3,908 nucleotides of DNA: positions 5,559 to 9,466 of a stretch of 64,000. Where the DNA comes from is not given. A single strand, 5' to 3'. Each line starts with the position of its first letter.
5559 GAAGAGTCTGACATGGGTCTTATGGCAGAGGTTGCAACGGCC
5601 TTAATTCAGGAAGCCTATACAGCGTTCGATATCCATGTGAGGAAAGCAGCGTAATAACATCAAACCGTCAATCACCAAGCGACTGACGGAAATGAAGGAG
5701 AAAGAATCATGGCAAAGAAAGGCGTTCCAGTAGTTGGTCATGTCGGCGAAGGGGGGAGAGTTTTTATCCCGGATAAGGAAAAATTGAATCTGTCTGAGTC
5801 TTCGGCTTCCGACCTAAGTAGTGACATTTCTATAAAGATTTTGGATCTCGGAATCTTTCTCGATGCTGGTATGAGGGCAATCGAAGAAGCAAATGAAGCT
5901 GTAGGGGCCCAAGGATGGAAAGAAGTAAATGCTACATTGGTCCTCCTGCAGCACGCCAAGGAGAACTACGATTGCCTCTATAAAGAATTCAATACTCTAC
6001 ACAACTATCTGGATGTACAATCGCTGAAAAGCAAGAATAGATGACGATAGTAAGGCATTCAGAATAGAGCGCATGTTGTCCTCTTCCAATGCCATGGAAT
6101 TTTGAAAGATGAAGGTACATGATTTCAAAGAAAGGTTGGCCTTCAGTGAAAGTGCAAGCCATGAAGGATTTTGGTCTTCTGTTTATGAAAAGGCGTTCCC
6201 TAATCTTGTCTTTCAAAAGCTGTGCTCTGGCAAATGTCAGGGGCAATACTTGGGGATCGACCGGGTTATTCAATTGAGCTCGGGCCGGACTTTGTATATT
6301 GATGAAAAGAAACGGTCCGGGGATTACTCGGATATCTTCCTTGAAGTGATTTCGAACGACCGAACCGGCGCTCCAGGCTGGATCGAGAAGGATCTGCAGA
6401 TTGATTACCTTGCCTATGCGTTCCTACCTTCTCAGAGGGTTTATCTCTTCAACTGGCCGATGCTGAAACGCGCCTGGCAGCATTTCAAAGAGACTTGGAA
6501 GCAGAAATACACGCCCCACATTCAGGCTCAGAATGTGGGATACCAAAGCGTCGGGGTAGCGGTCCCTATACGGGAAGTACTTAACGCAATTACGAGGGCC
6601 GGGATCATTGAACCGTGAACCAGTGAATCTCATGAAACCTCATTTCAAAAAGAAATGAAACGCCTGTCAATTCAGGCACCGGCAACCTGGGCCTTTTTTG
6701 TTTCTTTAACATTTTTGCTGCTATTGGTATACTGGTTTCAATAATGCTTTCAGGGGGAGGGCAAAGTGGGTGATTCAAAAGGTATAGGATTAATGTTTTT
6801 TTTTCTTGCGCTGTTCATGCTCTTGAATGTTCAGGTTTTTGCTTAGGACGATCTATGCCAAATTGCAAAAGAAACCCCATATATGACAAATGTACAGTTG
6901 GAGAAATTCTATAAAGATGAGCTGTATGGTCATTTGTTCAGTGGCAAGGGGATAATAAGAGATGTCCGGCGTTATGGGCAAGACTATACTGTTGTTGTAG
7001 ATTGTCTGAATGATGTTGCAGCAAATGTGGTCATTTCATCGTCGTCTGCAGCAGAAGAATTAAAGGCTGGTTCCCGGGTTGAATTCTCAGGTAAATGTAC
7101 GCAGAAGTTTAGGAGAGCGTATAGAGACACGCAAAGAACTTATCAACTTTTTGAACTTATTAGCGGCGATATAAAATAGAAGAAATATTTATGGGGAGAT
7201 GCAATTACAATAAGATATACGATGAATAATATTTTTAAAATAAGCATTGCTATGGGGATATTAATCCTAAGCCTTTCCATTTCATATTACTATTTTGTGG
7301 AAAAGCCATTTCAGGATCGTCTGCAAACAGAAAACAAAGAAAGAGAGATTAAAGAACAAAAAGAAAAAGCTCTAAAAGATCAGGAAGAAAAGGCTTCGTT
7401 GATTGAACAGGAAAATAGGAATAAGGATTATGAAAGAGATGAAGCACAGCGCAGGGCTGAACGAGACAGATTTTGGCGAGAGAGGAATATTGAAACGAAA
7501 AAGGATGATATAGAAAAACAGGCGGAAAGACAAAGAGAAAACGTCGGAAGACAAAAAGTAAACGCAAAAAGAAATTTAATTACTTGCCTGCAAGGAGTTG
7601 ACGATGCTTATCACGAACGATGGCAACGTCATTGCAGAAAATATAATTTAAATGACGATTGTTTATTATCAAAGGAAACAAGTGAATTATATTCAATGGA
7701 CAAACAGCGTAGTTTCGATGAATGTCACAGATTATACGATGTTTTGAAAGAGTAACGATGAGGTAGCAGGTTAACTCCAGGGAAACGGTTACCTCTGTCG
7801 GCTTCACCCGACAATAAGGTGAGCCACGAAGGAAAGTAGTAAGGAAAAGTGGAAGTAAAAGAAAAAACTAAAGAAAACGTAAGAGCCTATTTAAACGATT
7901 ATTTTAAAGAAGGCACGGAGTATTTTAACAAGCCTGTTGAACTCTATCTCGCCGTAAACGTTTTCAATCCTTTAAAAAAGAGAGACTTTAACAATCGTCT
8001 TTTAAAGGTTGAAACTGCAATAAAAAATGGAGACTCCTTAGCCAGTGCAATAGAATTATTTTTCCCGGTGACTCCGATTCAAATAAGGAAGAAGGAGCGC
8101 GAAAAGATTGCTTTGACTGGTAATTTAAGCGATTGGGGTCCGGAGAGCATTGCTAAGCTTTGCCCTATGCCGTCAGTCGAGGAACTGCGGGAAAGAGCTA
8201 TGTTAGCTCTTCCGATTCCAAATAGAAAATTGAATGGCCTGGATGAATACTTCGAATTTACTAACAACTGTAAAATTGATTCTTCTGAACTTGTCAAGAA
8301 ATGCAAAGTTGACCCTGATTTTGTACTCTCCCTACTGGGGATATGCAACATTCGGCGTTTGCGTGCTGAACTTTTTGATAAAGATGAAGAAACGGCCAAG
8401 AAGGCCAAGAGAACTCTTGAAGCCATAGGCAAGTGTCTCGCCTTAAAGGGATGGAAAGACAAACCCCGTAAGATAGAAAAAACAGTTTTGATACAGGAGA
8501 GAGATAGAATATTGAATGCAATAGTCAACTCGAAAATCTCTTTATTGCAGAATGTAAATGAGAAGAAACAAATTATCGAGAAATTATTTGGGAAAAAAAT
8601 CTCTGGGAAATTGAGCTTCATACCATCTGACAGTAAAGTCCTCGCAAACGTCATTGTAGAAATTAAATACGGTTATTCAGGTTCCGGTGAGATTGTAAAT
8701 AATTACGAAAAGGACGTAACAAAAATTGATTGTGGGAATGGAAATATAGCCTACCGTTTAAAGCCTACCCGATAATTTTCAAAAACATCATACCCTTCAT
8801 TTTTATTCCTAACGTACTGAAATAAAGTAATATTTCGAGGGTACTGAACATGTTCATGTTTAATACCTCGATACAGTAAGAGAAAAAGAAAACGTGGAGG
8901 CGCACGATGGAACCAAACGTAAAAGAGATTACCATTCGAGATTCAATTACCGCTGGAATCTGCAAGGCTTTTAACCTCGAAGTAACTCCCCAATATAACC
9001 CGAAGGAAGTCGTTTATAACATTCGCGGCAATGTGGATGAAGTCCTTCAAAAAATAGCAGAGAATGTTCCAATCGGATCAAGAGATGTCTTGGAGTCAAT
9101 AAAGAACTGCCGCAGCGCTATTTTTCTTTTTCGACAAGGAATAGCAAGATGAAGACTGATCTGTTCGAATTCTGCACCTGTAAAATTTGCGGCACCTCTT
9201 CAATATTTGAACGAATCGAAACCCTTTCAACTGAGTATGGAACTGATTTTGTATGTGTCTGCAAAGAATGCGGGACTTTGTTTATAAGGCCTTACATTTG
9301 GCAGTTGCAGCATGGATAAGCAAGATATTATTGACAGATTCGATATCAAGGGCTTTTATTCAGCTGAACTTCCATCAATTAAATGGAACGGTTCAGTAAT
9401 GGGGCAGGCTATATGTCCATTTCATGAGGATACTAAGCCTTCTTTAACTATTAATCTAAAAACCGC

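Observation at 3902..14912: Compact integrase / primase-helicase / terminase island with no recognisable virion or lysis genes: candidate phage satellite of an unusual terminase-carrying type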

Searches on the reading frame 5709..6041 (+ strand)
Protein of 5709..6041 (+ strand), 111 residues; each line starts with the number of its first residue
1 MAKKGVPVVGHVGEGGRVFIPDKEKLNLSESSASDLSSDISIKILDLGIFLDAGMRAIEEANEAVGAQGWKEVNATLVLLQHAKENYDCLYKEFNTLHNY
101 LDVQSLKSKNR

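Call 11: search_protein_families(library=pfam, proteins=[window:5709-6041:+], max_evalue=0.1)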
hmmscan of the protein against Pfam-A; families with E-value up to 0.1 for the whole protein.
window:5709-6041:+ (111 aa): 0 families

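Call 13: search_protein_families(library=phrogs, proteins=[window:5709-6041:+], max_evalue=0.01)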
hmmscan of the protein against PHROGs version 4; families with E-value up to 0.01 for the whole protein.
window:5709-6041:+ (111 aa): 0 families

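Call 101: search_protein_families(library=padloc, proteins=[window:5709-6041:+], max_evalue=0.01)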
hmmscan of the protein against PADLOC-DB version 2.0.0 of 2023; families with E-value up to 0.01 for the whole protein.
window:5709-6041:+ (111 aa): 0 families

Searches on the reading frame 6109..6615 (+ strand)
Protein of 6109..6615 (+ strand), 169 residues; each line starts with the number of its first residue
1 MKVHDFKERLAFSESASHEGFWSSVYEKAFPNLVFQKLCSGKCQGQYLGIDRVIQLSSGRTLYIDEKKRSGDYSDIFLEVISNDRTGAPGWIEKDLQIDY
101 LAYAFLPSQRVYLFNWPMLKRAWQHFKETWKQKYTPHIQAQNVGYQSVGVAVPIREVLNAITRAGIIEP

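Call 11: search_protein_families(library=pfam, proteins=[window:6109-6615:+], max_evalue=0.1)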
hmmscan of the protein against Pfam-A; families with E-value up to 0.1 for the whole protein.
window:6109-6615:+ (169 aa): 0 families

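Call 13: search_protein_families(library=phrogs, proteins=[window:6109-6615:+], max_evalue=0.01)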
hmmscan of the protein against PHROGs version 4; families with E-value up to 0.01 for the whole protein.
window:6109-6615:+ (169 aa): 0 families

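Call 101: search_protein_families(library=padloc, proteins=[window:6109-6615:+], max_evalue=0.01)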
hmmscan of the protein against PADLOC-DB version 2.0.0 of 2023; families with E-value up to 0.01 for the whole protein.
window:6109-6615:+ (169 aa): 0 families

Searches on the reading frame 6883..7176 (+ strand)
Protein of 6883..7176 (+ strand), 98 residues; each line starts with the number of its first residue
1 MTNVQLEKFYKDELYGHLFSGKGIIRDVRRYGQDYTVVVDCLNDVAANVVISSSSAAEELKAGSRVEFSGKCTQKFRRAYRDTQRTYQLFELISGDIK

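Call 11: search_protein_families(library=pfam, proteins=[window:6883-7176:+], max_evalue=0.1)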
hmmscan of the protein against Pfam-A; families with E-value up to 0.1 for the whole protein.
window:6883-7176:+ (98 aa): 2 families
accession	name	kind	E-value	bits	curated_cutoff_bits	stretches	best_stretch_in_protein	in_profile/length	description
PF15300.11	INT_SG_DDX_CT_C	-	0.0064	16.5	27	1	24-48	10-34/63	INTS6/SAGE1/DDX26B/CT45 C-terminus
PF12869.13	tRNA_anti-like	-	0.078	13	23.5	1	22-75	76-135/146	tRNA_anti-like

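Call 13: search_protein_families(library=phrogs, proteins=[window:6883-7176:+], max_evalue=0.01)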
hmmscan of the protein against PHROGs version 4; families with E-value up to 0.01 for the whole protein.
window:6883-7176:+ (98 aa): 0 families

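Call 101: search_protein_families(library=padloc, proteins=[window:6883-7176:+], max_evalue=0.01)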
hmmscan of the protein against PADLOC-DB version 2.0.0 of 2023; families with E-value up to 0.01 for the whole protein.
window:6883-7176:+ (98 aa): 0 families

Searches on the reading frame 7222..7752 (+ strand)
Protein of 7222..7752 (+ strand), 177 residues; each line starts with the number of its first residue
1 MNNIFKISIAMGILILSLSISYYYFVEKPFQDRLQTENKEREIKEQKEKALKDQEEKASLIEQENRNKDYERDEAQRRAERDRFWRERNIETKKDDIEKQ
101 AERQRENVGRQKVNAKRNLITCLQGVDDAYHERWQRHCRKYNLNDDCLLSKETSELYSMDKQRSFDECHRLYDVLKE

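Call 11: search_protein_families(library=pfam, proteins=[window:7222-7752:+], max_evalue=0.1)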
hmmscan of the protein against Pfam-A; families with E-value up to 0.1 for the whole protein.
window:7222-7752:+ (177 aa): 4 families
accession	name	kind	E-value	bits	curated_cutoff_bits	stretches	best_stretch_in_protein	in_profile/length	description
PF06785.16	UPF0242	-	0.017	15.6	33.5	1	9-124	43-156/194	Uncharacterised protein family (UPF0242) N-terminus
PF00430.23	ATP-synt_B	-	0.059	13.9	28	1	23-113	17-104/132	ATP synthase B/B' CF(0)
PF02487.23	CLN3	-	0.085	12.4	31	1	10-83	150-218/395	CLN3 protein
PF22251.1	PFF1_TM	-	0.094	12.6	32.3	0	14-111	104-208/300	Vacuolar membrane protease, transmembrane domain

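Call 13: search_protein_families(library=phrogs, proteins=[window:7222-7752:+], max_evalue=0.01)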
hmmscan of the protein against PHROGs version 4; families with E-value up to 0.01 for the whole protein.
window:7222-7752:+ (177 aa): 1 family
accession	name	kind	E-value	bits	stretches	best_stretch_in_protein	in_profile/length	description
phrog_3793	-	unknown function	0.0032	17.7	1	7-118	46-158/272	-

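Call 101: search_protein_families(library=padloc, proteins=[window:7222-7752:+], max_evalue=0.01)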
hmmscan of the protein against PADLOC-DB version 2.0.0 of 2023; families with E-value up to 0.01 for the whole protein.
window:7222-7752:+ (177 aa): 0 families

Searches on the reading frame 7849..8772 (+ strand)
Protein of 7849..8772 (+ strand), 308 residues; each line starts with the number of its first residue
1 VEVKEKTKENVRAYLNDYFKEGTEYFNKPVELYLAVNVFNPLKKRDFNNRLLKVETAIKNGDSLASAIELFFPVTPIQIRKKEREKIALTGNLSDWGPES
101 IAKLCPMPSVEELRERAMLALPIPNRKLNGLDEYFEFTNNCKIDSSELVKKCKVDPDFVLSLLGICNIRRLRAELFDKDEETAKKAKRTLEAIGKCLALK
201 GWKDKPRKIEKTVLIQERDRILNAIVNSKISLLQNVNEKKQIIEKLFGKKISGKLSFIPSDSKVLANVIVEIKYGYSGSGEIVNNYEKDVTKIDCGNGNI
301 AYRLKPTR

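Call 11: search_protein_families(library=pfam, proteins=[window:7849-8772:+], max_evalue=0.1)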
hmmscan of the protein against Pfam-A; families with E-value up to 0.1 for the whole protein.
window:7849-8772:+ (308 aa): 0 families

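Call 13: search_protein_families(library=phrogs, proteins=[window:7849-8772:+], max_evalue=0.01)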
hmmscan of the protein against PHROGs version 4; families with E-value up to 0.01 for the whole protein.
window:7849-8772:+ (308 aa): 0 families

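Call 55: find_homologous_proteins(query=window:7849-8772:+)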
Query window:7849-8772:+ (308 aa): 2 proteins with E <= 0.001 among 1954 candidates.
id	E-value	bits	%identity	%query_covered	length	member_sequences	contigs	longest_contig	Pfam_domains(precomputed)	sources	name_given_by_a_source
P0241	2.4e-197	672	100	100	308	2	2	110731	-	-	-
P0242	1.1e-114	401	63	99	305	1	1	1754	-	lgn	-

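Call 65: predict_structure(alignment_id=A2)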
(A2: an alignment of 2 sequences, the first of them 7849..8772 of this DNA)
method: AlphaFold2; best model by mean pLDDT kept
length: 308 residues; sequences in the alignment: 2
mean_pLDDT: 62.8   pTM: 0.45
mean pLDDT of the five models: 62.8, 48.1, 46.9, 45.9, 44.6
residues with pLDDT >= 90: 7; 70-90: 130; 50-70: 85; < 50: 86
segments of 3 or more residues with pLDDT < 50: 1-4, 22-29, 38-40, 74-141
pLDDT, mean of each block of 10 residues (from residue 1): 51 66 41 50 65 78 76 44 27 34 31 33 35 42 61 63 61 70 75 72 68 83 85 85 81 81 90 80 87 66 65
secondary structure, 60 per line:
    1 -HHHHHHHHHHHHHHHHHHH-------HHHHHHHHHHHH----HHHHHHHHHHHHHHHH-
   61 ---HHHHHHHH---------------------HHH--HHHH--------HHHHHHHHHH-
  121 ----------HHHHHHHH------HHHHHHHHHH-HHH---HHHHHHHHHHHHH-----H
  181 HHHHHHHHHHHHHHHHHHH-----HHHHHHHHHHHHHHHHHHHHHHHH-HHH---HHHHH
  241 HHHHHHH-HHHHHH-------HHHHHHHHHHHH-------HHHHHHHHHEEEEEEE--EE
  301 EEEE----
elements in order: H2-20 H28-39 H44-59 H64-71 H98-101 H110-119 H131-138 H145-154 H162-174 H180-199 H205-228 H236-247 H249-254 H262-273 H281-289 E290-296 E299-304

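Call 72: fold_search(model_id=the predicted structure, library=viral)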
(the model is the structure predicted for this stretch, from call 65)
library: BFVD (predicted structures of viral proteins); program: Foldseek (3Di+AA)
matches with E <= 10: 145; with E <= 0.001: 0
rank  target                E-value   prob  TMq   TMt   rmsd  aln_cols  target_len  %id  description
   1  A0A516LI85            3.3e-01  0.21  0.17  0.09  15.9       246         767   14  (no name in the UniProt tables at hand)
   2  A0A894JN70            4.5e-01  0.09  0.13  0.09  26.8       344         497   10  (no name in the UniProt tables at hand)
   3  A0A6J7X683            5.9e-01  0.11  0.13  0.11  26.6       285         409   14  Uncharacterized protein [uncultured Caudovirales phage]
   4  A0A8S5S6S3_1          5.9e-01  0.10  0.15  0.06  26.0       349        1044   16  Uncharacterized protein [Podoviridae sp. ctsUe5]
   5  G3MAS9                6.2e-01  0.07  0.11  0.12  21.2       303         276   13  Gp539 [Bacillus phage G]
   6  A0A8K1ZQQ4            8.5e-01  0.08  0.13  0.04  26.6       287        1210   12  (no name in the UniProt tables at hand)
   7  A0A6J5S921            1.1e+00  0.13  0.20  0.23  17.5       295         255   12  Uncharacterized protein [uncultured Caudovirales phage]
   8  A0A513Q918            1.3e+00  0.11  0.16  0.09  21.8       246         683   14  Polyprotein (Fragment) [Pasivirus A]
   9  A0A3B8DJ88            1.3e+00  0.06  0.14  0.06  26.5       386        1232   12  Tape measure protein [Proteus phage Stubb]
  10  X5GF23                1.6e+00  0.08  0.15  0.08  23.6       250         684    9  p74 [Nilaparvata lugens endogenous nudivirus]
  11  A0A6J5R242            1.6e+00  0.07  0.13  0.13  23.6       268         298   13  Uncharacterized protein [uncultured Caudovirales phage]
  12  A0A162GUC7            1.6e+00  0.07  0.14  0.11  20.6       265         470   13  PP78/83 [Urbanus proteus nucleopolyhedrovirus]
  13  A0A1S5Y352            1.6e+00  0.03  0.10  0.07  31.9       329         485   10  Uncharacterized protein [uncultured archaeal virus]
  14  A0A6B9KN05            1.8e+00  0.05  0.11  0.05  22.8       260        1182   13  Uncharacterized protein [Atrato Chu-like virus 5]
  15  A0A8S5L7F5            1.9e+00  0.09  0.15  0.22  16.2       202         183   13  Uncharacterized protein [CrAss-like virus sp. ctt4r3]
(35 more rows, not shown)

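Call 76: find_encoding_contigs(protein=P0241, flank=10000, max_places=6)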
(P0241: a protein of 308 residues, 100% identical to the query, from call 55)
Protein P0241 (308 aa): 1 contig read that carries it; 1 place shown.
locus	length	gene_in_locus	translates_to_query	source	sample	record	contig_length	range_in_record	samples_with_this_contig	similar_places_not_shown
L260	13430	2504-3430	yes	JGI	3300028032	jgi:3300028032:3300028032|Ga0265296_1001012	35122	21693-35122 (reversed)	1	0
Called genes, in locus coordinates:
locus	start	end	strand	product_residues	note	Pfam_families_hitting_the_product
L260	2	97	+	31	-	?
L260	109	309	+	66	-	-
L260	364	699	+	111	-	-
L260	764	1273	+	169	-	-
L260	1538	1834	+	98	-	-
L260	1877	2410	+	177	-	-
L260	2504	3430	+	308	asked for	-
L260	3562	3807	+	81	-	-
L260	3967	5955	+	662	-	PF01807:Zn_ribbon_DnaG, PF13481:AAA_25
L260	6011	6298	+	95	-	-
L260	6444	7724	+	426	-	-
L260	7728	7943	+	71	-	-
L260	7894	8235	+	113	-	-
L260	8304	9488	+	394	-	PF00589:Phage_integrase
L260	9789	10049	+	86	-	PF07927:HicA_toxin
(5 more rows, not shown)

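Call 101: search_protein_families(library=padloc, proteins=[window:7849-8772:+], max_evalue=0.01)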
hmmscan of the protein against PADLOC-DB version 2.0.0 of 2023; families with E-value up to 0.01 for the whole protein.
window:7849-8772:+ (308 aa): 1 family
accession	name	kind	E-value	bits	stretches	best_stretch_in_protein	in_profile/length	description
PDLC04488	PDC-M16B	-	0.00078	16.2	1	185-273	451-539/634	-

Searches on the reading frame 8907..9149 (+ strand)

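Call 12: search_protein_families(library=pfam, proteins=[window:8907-9149:+], max_evalue=0.1)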
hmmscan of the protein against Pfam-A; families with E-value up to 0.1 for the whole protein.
window:8907-9149:+ (81 aa): 1 family
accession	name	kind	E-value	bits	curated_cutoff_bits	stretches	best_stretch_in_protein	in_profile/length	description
PF23973.1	DUF7299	-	0.097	13.2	27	0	30-54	41-65/77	Family of unknown function (DUF7299)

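Call 14: search_protein_families(library=phrogs, proteins=[window:8907-9149:+], max_evalue=0.01)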
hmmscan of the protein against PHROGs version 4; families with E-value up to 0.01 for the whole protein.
window:8907-9149:+ (81 aa): 0 families

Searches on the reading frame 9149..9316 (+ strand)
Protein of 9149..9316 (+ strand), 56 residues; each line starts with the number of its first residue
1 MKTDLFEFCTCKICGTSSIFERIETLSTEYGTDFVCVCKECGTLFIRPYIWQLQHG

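Call 12: search_protein_families(library=pfam, proteins=[window:9149-9316:+], max_evalue=0.1)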
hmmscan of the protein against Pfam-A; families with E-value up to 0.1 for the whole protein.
window:9149-9316:+ (56 aa): 2 families
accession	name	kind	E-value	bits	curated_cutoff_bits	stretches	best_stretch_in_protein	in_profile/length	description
PF20120.5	DUF6510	-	0.022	15.1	26.4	1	9-47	27-63/86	Family of unknown function (DUF6510)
PF09667.15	DUF2028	-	0.097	13.1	25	1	11-43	119-151/180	Domain of unknown function (DUF2028)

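Call 14: search_protein_families(library=phrogs, proteins=[window:9149-9316:+], max_evalue=0.01)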
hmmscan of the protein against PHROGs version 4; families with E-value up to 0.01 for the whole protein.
window:9149-9316:+ (56 aa): 0 families
